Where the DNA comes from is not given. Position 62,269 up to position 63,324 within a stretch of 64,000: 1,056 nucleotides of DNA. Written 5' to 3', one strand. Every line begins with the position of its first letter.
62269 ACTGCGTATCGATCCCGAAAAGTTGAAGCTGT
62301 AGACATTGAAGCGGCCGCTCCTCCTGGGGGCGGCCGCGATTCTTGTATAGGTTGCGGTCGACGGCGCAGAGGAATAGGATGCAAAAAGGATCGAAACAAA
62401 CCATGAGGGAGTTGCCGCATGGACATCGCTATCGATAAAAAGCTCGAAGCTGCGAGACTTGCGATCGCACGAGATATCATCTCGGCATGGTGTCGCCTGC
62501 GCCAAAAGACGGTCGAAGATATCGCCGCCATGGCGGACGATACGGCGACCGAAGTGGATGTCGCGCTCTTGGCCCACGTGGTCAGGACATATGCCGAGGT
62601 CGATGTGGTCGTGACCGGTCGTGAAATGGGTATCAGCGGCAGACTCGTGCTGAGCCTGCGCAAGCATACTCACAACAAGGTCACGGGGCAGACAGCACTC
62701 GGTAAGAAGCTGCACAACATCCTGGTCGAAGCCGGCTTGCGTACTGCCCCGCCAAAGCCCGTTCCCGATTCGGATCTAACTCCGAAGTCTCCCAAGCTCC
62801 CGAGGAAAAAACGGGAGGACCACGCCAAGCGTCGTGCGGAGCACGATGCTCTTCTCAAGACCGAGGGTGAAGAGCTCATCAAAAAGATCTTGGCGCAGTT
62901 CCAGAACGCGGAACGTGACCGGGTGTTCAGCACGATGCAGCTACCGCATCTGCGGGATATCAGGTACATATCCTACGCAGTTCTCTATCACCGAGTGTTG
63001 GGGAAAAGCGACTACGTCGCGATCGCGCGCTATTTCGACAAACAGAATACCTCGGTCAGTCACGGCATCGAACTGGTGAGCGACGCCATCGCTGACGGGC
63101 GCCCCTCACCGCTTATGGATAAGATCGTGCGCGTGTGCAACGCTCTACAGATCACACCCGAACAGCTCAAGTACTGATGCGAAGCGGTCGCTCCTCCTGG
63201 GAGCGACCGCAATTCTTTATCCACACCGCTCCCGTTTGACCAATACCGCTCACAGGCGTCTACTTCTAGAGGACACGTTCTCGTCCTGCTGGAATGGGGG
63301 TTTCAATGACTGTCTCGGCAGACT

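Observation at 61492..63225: Tandem cassettes encoding paralogous DnaA-domain-IV-like proteins, each with the same promoter and hairpin terminator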

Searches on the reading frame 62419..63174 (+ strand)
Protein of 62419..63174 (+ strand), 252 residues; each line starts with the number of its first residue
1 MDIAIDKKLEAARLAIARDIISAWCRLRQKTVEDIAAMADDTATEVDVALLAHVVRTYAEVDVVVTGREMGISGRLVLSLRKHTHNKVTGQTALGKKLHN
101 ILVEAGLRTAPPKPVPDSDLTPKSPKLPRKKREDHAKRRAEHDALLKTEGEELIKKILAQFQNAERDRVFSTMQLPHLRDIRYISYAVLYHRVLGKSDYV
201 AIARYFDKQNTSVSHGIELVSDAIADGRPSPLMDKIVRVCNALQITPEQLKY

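Call 4: search_protein_families(library=pfam, proteins=[window:62419-63174:+], max_evalue=10)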
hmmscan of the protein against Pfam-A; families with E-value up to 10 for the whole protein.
window:62419-63174:+ (252 aa): 0 families

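Call 9: find_homologous_proteins(query=window:62419-63174:+, max_evalue=0.001)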
Query window:62419-63174:+ (252 aa): 1 proteins with E <= 0.001 among 3011 candidates.
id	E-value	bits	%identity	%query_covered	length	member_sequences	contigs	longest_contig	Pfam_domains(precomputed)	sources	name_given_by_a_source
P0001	2.4e-159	546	100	100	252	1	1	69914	-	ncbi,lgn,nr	ncbi:MAG: hypothetical protein JWM46_267 [Candidatus Kaiserbacteria bacterium]|nr:hypothetical prote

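Call 10: search_protein_families(library=ncbifam, proteins=[window:62419-63174:+], max_evalue=10)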
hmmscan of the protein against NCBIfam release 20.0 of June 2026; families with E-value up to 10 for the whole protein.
window:62419-63174:+ (252 aa): 1 family
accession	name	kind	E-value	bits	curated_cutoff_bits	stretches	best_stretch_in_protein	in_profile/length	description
NF007230.0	PRK09648.1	subfamily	0.033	13.9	209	1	14-55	32-73/195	RNA polymerase sigma factor ShbA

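Call 11: search_protein_families(library=phrogs, proteins=[window:62419-63174:+], max_evalue=10)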
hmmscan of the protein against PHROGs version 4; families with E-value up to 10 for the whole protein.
window:62419-63174:+ (252 aa): 0 families

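Call 12: search_solved_structures(query=window:62419-63174:+, max_evalue=10, show_alignments=3)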
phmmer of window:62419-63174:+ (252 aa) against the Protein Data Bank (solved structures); distinct sequences matched with E-value up to 10: 13.
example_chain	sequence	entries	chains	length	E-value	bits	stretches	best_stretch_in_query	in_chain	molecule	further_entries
1g2u_A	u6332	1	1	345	1.2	11.8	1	28-71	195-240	3-ISOPROPYLMALATE DEHYDROGENASE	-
1dr8_A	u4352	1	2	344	1.2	11.8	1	28-71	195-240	3-ISOPROPYLMALATE DEHYDROGENASE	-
1osj_A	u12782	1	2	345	1.2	11.8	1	28-71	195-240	3-ISOPROPYLMALATE DEHYDROGENASE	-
1dr0_A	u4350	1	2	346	1.2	11.8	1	28-71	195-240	3-ISOPROPYLMALATE DEHYDROGENASE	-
1hex_A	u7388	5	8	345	1.2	11.8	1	28-71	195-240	3-ISOPROPYLMALATE DEHYDROGENASE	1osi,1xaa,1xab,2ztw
1ipd_A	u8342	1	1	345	1.2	11.8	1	28-71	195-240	3-ISOPROPYLMALATE DEHYDROGENASE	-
1dpz_A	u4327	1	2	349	1.2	11.8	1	28-71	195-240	3-ISOPROPYLMALATE DEHYDROGENASE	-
1idm_A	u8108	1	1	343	1.3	11.8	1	28-71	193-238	3-ISOPROPYLMALATE DEHYDROGENASE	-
1gc8_A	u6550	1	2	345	1.3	11.8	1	28-71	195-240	3-ISOPROPYLMALATE DEHYDROGENASE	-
1xac_A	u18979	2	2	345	1.3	11.7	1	28-71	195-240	3-ISOPROPYLMALATE DEHYDROGENASE 2T2M6T S82R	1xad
1gc9_A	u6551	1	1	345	1.3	11.7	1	29-71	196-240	3-ISOPROPYLMALATE DEHYDROGENASE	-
4wuo_A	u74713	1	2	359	1.3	11.7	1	28-71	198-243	3-isopropylmalate dehydrogenase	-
2y3z_A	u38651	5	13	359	1.3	11.7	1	28-71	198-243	3-ISOPROPYLMALATE DEHYDROGENASE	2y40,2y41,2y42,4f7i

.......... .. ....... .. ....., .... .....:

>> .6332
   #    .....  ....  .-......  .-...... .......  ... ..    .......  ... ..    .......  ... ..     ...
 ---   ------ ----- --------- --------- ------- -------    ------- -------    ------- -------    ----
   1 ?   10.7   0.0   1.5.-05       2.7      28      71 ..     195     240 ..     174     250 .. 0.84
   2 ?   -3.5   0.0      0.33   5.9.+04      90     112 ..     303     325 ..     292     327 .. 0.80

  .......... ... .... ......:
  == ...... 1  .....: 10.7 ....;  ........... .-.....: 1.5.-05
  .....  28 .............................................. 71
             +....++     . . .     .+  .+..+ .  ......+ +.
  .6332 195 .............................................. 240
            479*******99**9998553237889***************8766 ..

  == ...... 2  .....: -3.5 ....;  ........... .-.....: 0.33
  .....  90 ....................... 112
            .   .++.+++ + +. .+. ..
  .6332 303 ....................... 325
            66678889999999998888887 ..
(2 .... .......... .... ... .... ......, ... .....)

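Call 17: find_encoding_contigs(protein=P0001, flank=10000, max_places=6)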
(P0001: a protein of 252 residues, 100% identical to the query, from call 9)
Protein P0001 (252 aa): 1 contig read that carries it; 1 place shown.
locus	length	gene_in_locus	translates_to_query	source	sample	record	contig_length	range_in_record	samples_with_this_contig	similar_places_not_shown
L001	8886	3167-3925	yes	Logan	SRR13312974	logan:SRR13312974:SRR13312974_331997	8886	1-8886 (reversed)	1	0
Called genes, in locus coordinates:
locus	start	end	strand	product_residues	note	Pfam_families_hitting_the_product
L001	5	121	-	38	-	-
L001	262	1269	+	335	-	PF06068:TIP49 (faint), PF05496:RuvB_N, PF01078:Mg_chelatase (faint), PF13191:AAA_16 (weak), PF07728:AAA_5, PF00004:AAA, PF17864:AAA_lid_4, PF05491:WHD_RuvB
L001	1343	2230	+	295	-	-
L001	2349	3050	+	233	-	-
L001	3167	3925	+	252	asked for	-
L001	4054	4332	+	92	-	PF06233:Usg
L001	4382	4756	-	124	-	-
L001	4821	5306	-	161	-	-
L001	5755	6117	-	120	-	PF05973:Gp49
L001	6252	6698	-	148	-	PF07291:MauE (weak), PF07681:DoxX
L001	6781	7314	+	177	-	PF20772:TACO1_YebC_N, PF01709:Transcrip_reg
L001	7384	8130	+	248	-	-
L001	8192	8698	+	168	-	PF02075:RuvC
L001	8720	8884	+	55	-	?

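Call 25: search_protein_families(library=pfam, proteins=[L001:4382-4756:-, L001:4821-5306:-, L001:7384-8130:+, L001:5755-6117:-], max_evalue=1)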
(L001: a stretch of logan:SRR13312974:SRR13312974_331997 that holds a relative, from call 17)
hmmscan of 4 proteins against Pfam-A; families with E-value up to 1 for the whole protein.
L001:4382-4756:- (124 aa): 2 families
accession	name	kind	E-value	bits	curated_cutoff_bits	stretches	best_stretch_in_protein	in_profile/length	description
PF02325.22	YGGT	-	0.00049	20.9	27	1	27-96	3-67/70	YGGT family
PF01528.21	Herpes_glycop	-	0.023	14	25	1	23-103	254-331/373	Herpesvirus glycoprotein M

L001:4821-5306:- (161 aa): 1 family
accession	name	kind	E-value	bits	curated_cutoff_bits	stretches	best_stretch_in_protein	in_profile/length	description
PF22091.2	DUF6941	-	0.039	14.8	27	1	77-140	48-115/125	Family of unknown function (DUF6941)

L001:7384-8130:+ (248 aa): 2 families
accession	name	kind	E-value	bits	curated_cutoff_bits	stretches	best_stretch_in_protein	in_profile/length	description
PF13328.12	HD_4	-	0.00022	21.4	27.2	1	71-159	1-84/156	HD domain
PF13023.12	HD_3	-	0.15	12.4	22.5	1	84-124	17-62/165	HD domain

L001:5755-6117:- (120 aa): 2 families
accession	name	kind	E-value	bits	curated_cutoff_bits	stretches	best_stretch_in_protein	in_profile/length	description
PF05973.20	Gp49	-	3e-10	40.5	23.9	1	28-116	1-88/90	Phage derived protein Gp49-like (DUF891)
PF23725.1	Dredd_N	-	0.011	16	27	1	40-77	10-47/100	Caspase-8, N-terminal domain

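Call 26: search_protein_families(library=padloc, proteins=[window:62419-63174:+], max_evalue=1)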
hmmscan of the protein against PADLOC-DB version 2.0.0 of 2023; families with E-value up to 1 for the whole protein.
window:62419-63174:+ (252 aa): 0 families

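Call 31: search_solved_structures(query=A1, max_evalue=10)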
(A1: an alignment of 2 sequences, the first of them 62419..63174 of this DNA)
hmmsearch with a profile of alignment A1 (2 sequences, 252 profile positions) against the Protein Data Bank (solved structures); distinct sequences matched with E-value up to 10: 0.

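Call 32: search_protein_representatives(alignment_id=A1)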
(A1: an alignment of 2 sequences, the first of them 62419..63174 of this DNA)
Query: 2 sequences, 252 profile positions. Proteins with E-value up to 0.001 (for the whole library): 21; up to 1e-10: 13; up to 1e-30: 7. The best 21 are listed.
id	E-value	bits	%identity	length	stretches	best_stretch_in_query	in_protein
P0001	5.5e-141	484.7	-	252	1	1-252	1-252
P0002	5.1e-120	416.1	-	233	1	1-252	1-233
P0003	1.8e-59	217.7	-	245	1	1-252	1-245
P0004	4.0e-45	170.7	-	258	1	12-250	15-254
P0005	1.9e-37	145.5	-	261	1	9-252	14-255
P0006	4.1e-33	131.3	-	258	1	11-250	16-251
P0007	1.1e-32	129.9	-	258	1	12-251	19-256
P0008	1.9e-28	116.0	-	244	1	15-249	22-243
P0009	3.5e-22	95.5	-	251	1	16-251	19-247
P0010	4.8e-17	78.7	-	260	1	15-246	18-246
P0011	3.3e-15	72.7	-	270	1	12-250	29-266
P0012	7.9e-14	68.2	-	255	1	13-250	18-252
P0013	8.2e-13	64.8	-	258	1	13-250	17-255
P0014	1.5e-10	57.4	-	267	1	12-250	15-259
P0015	1.6e-10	57.3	-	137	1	128-251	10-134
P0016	6.1e-10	55.4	-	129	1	141-248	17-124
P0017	2.6e-09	53.4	-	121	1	155-252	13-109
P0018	1.7e-08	50.7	-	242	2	15-103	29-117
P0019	1.3e-05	41.3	-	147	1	126-251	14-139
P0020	1.8e-05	40.8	-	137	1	127-250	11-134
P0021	9.5e-05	38.4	-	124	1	151-250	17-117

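Call 35: search_protein_families(library=pfam, alignment_id=A3, max_evalue=1)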
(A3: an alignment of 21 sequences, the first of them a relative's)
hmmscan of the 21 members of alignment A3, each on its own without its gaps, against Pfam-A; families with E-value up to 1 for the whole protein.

A. member 1, P0001 (252 aa): 0 families

B. families by the number of members that match (of 21 scanned): 20 families
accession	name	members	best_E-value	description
PF08299.17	Bac_DnaA_C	5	0.00068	Bacterial dnaA protein helix-turn-helix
PF08617.15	CGI-121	1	0.019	Kinase binding protein CGI-121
PF22977.2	WHD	1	0.023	Winged helix domain, variant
PF21122.3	KA1_BRSK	1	0.026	BRSK1/2 KA1 domain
PF22458.1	RsmF-B_ferredox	1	0.034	Methyltr_RsmF/B-like, ferredoxin-like domain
PF08479.16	POTRA_2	1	0.038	POTRA domain, ShlB-type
PF11005.13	DUF2844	1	0.045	Protein of unknown function (DUF2844)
PF01206.22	TusA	1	0.07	Sulfurtransferase TusA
PF08028.16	Acyl-CoA_dh_2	1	0.073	Acyl-CoA dehydrogenase, C-terminal domain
PF13730.12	HTH_36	1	0.1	Helix-turn-helix domain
PF05269.17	Phage_CII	1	0.1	Bacteriophage CII protein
PF09077.16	Phage-MuB_C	1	0.11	Mu B transposition protein, C terminal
PF19360.4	TadB_TadC_N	1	0.12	TadB/TadC N-terminal domain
PF05166.18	YcgL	1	0.12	YcgL domain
PF09048.16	Cro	1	0.14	Cro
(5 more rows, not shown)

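Call 36: search_solved_structures(query=A3, max_evalue=10, show_alignments=3)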
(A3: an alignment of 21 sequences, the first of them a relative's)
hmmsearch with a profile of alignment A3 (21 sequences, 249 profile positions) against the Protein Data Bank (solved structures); distinct sequences matched with E-value up to 10: 5.
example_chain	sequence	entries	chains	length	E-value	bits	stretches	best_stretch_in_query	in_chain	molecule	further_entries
2hcb_A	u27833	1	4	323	0.051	16.3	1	136-224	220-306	Chromosomal replication initiator protein dnaA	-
1l8q_A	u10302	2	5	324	0.052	16.3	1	136-224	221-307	Chromosomal replication initiator protein dnaA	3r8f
4aly_A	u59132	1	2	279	0.83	12.4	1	92-155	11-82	P35 ANTIGEN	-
8euf_Z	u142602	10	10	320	1.2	11.9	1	95-164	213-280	Ino eighty subunit 2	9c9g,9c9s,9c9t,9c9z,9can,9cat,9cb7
9udh_A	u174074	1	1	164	1.9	11.2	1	223-246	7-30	lytic transglycosidase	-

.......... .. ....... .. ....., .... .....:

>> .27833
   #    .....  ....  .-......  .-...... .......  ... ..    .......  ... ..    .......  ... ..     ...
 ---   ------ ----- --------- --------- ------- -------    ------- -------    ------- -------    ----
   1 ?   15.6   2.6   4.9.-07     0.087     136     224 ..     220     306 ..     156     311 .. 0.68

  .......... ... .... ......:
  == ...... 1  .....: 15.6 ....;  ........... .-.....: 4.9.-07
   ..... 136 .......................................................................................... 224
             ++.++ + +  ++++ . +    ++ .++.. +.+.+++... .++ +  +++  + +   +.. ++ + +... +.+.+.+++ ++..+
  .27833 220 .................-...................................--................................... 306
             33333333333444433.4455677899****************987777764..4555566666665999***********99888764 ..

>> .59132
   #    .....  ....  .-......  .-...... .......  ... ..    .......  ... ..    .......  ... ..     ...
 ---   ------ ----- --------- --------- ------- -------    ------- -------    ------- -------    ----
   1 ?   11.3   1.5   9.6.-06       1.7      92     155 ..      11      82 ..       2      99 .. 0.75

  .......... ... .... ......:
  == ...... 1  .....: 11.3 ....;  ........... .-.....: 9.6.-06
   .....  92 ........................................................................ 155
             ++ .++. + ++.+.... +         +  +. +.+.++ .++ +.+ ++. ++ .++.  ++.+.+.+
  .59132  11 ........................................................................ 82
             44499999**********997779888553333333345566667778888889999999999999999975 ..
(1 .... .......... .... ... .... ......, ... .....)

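Call 39: find_encoding_contigs(protein=P0003, flank=6000, max_places=4)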
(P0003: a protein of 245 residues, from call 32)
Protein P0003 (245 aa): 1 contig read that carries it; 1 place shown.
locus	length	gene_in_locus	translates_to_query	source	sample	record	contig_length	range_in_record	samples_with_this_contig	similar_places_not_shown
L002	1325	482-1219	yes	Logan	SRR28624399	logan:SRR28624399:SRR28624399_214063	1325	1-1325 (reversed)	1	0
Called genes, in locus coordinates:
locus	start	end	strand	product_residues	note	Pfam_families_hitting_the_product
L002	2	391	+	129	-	?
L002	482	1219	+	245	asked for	-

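Call 41: predict_structure(alignment_id=A3)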
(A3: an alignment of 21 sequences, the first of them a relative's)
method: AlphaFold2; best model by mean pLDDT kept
length: 252 residues; sequences in the alignment: 21
mean_pLDDT: 92.6   pTM: 0.62
mean pLDDT of the five models: 92.6, 92.1, 91.5, 91.0, 90.5
residues with pLDDT >= 90: 213; 70-90: 22; 50-70: 14; < 50: 3
segments of 3 or more residues with pLDDT < 50: none
pLDDT, mean of each block of 10 residues (from residue 1): 89 97 98 97 95 95 97 96 80 87 91 58 76 95 97 98 96 94 98 95 96 97 98 98 98 90
secondary structure, 60 per line:
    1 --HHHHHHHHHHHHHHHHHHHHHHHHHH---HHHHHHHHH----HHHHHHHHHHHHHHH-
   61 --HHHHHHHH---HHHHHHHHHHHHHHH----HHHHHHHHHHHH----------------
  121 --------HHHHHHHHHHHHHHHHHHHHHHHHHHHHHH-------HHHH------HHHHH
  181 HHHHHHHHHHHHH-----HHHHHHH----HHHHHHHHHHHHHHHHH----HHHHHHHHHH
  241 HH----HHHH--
elements in order: H3-28 H32-40 H45-59 H63-70 H74-88 H93-104 H129-158 H166-169 H176-193 H199-205 H210-226 H231-242 H247-250

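Call 43: fold_search(model_id=the predicted structure, library=pdb)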
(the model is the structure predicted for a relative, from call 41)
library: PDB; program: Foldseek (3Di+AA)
matches with E <= 10: 121; with E <= 0.001: 0
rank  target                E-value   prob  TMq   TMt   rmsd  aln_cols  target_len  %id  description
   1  4roe_A                1.5e-01  0.35  0.21  0.18  16.6       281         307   10  Human TFIIB-related factor 2 (Brf2) and TBP bound to RPPH1 promoter (released 2015-12-30)
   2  3pvp_B                2.4e-01  1.00  0.33  0.78   2.7        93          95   13  Structure of Mycobacterium tuberculosis DnaA-DBD in complex with box2 DNA (released 2011-05-25)
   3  4roc_A                2.4e-01  0.28  0.21  0.18  16.7       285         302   10  Human TFIIB-related factor 2 (Brf2) and TBP bound to U6#2 promoter (released 2015-12-30)
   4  4rod_A                3.2e-01  0.23  0.21  0.18  16.6       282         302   10  Human TFIIB-related factor 2 (Brf2) and TBP bound to TRNAU1 promoter (released 2015-12-30)
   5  5n9g_F                4.2e-01  0.18  0.18  0.16  16.6       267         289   11  TFIIIB -TBP/Brf2/DNA and SANT domain of Bdp1- (released 2017-06-14)
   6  3pvp_A                4.6e-01  1.00  0.33  0.77   3.0        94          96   13  Structure of Mycobacterium tuberculosis DnaA-DBD in complex with box2 DNA (released 2011-05-25)
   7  5n9g_A                4.6e-01  0.21  0.21  0.18  16.7       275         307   10  TFIIIB -TBP/Brf2/DNA and SANT domain of Bdp1- (released 2017-06-14)
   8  7egb_R                5.3e-01  0.35  0.22  0.22  15.5       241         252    7  TFIID-based holo PIC on SCP promoter (released 2021-05-05)
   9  7nvu_M                9.9e-01  0.25  0.22  0.19  15.2       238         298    7  RNA polymerase II core pre-initiation complex with open promoter DNA (released 2021-05-05)
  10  7o4i_M                1.2e+00  0.20  0.23  0.20  18.8       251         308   12  Yeast RNA polymerase II transcription pre-initiation complex with initial transcription bubble (released 2021-06-16)
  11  1j1v_A                1.3e+00  0.98  0.30  0.70   3.0        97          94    9  Crystal structure of DnaA domainIV complexed with DnaAbox DNA (released 2003-04-22)
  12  5wh1_B                1.3e+00  0.14  0.18  0.20  17.0       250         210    8  Apo form of the C-terminal region of human Transcription Factor IIB (released 2017-11-29)
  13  1l8q                  1.5e+00  0.98  0.33  0.26   3.1       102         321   12  CRYSTAL STRUCTURE OF DNA REPLICATION INITIATION FACTOR (released 2002-09-25)
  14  2hcb_C                1.6e+00  0.33  0.27  0.22  14.3       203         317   16  Structure of AMPPCP-bound DnaA from Aquifex aeolicus (released 2006-07-25)
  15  7zs9_M                1.7e+00  0.13  0.19  0.16  17.5       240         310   10  Yeast RNA polymerase II transcription pre-initiation complex with the +1 nucleosome (complex A) (released 2022-11-16)
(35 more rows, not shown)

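Call 44: find_encoding_contigs(protein=P0004, flank=6000, max_places=4)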
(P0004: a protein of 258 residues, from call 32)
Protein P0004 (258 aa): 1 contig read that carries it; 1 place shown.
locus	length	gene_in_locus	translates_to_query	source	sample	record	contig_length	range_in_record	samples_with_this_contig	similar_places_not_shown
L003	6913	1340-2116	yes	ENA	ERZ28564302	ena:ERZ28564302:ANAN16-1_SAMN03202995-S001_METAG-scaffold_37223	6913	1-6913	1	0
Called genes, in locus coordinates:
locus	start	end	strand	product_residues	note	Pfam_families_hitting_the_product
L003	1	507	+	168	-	?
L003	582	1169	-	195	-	PF13489:Methyltransf_23 (weak), PF13847:Methyltransf_31 (weak), PF08241:Methyltransf_11 (weak), PF08242:Methyltransf_12, PF13649:Methyltransf_25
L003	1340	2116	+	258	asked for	-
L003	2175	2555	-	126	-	-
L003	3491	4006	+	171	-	-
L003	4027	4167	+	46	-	-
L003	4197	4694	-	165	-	PF01988:VIT1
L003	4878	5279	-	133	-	PF01047:MarR (weak), PF12840:HTH_20, PF25212:HVO_A0114 (weak)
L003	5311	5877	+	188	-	PF02075:RuvC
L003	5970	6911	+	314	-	?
